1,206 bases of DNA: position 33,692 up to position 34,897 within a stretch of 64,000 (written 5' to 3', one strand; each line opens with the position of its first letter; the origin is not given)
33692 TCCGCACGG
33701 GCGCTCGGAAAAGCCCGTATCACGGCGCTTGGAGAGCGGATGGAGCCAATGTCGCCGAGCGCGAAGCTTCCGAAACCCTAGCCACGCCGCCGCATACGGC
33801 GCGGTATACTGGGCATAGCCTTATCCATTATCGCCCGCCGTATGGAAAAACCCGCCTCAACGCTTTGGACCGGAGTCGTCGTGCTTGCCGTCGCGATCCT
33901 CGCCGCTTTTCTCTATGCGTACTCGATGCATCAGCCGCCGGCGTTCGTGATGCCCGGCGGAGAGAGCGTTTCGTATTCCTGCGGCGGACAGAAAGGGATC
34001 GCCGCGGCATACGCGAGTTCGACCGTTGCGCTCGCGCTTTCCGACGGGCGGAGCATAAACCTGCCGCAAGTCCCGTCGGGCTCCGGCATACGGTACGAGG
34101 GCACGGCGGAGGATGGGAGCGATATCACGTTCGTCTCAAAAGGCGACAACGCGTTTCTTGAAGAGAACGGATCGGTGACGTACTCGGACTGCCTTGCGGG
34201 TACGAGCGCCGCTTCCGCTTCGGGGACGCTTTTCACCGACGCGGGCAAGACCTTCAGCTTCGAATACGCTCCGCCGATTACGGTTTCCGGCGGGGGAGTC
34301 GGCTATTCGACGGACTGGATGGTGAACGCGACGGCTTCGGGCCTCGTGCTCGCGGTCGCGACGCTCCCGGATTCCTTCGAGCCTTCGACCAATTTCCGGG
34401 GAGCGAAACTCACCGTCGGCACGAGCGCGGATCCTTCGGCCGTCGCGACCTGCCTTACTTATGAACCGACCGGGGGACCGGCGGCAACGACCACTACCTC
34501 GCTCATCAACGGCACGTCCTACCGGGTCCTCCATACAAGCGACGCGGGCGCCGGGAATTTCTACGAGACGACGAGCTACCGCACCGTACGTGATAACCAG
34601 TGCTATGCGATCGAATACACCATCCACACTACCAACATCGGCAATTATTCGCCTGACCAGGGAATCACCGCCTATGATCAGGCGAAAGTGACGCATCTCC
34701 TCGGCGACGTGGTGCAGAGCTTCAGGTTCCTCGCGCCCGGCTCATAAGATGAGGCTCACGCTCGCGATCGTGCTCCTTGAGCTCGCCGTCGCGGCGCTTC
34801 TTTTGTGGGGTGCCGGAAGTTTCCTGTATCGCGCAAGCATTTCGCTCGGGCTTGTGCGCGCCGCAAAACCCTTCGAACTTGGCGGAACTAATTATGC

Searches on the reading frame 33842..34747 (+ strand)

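Call 16: search_protein_families(library=pfam, proteins=[window:33842-34747:+], max_evalue=0.00001)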
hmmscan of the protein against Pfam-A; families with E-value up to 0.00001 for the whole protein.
window:33842-34747:+ (301 aa): 1 family
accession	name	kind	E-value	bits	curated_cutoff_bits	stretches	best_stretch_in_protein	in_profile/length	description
PF09864.15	MliC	-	6.7e-12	45.7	22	1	45-112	1-64/67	Membrane-bound lysozyme-inhibitor of c-type lysozyme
